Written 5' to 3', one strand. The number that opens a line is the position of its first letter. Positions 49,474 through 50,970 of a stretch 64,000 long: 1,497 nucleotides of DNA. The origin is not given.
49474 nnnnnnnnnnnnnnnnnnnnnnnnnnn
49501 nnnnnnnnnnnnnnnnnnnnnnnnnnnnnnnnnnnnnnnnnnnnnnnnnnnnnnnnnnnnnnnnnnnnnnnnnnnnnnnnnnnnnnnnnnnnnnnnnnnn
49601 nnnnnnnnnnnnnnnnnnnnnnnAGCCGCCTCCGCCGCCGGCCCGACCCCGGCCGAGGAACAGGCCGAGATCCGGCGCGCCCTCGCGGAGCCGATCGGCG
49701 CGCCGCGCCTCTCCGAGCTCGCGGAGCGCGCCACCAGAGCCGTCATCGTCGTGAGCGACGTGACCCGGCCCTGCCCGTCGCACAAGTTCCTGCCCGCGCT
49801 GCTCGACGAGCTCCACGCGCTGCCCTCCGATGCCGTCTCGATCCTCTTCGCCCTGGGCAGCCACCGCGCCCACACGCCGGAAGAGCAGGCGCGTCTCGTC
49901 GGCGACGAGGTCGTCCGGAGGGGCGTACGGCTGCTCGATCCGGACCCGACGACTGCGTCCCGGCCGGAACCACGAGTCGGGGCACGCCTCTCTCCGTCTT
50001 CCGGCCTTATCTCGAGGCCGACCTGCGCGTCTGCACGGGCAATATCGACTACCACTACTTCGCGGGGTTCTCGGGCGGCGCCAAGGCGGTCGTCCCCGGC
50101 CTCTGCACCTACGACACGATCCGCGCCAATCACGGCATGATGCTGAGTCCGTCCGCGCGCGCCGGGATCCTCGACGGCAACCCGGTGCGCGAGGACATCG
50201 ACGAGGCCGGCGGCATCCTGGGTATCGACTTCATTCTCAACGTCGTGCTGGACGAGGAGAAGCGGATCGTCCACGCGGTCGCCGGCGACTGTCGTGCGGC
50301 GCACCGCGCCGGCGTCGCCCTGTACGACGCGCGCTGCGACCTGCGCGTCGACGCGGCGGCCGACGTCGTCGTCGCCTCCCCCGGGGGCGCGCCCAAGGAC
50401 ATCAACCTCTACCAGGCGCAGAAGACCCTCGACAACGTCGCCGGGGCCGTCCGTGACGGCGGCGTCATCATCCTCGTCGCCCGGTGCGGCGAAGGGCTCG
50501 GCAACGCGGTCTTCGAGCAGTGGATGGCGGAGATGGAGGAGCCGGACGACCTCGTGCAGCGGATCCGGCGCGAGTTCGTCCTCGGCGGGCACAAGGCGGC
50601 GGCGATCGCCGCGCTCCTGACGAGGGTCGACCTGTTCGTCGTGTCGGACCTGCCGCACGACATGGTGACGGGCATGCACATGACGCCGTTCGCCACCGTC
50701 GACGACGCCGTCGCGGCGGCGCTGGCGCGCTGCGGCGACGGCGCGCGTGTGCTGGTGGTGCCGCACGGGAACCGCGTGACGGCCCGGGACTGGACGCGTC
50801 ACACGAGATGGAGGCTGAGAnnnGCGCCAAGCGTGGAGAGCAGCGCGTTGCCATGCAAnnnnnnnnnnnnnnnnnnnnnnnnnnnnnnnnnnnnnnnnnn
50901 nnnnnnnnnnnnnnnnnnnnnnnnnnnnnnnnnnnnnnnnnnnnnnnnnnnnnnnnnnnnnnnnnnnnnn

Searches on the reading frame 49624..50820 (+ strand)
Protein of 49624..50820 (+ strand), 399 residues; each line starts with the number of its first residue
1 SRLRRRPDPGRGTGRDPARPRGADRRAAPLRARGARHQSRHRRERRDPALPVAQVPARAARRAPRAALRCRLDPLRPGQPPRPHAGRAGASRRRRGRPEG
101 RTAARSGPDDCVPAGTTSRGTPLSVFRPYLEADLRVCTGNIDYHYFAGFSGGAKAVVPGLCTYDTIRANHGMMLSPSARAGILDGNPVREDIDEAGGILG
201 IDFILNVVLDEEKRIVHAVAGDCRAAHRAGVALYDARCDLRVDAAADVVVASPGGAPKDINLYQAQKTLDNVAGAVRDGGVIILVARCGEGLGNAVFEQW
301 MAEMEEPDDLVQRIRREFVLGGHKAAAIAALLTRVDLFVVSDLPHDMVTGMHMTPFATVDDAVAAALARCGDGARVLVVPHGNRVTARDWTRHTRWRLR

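Call 28: search_protein_families(library=ncbifam, proteins=[window:49624-50820:+], max_evalue=0.00001)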
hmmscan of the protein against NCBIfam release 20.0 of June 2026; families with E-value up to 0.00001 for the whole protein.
window:49624-50820:+ (399 aa): 4 families
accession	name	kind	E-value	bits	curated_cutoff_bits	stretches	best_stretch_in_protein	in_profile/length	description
NF052593.1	NPN_racem_MAR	equivalog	1.4e-112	376.4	500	1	109-385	134-411/415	nickel-dependent malate racemase, LarAH6 family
NF052595.1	NPN_LarAH5_MAR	equivalog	1.9e-94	317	462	1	114-385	139-411/415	nickel-dependent malate racemase, LarAH5 family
NF033504.2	Ni_dep_LarA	equivalog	6.6e-75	252.4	460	1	109-386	137-420/422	nickel-dependent lactate racemase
NF052525.1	NPN_LarAH10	equivalog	9.2e-69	232.2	540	1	109-385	138-423/426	NPN-dependent 2-hydroxyacid racemase, LarAH10 family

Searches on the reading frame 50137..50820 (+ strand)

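Call 13: search_protein_families(library=pfam, proteins=[window:50137-50820:+])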
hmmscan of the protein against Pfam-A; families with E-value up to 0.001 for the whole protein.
window:50137-50820:+ (228 aa): 1 family
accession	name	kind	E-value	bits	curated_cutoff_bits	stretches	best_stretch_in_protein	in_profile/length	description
PF21113.2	LarA_C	-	1.7e-24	86.9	25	1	74-214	5-150/152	Lactate racemase C-terminal domain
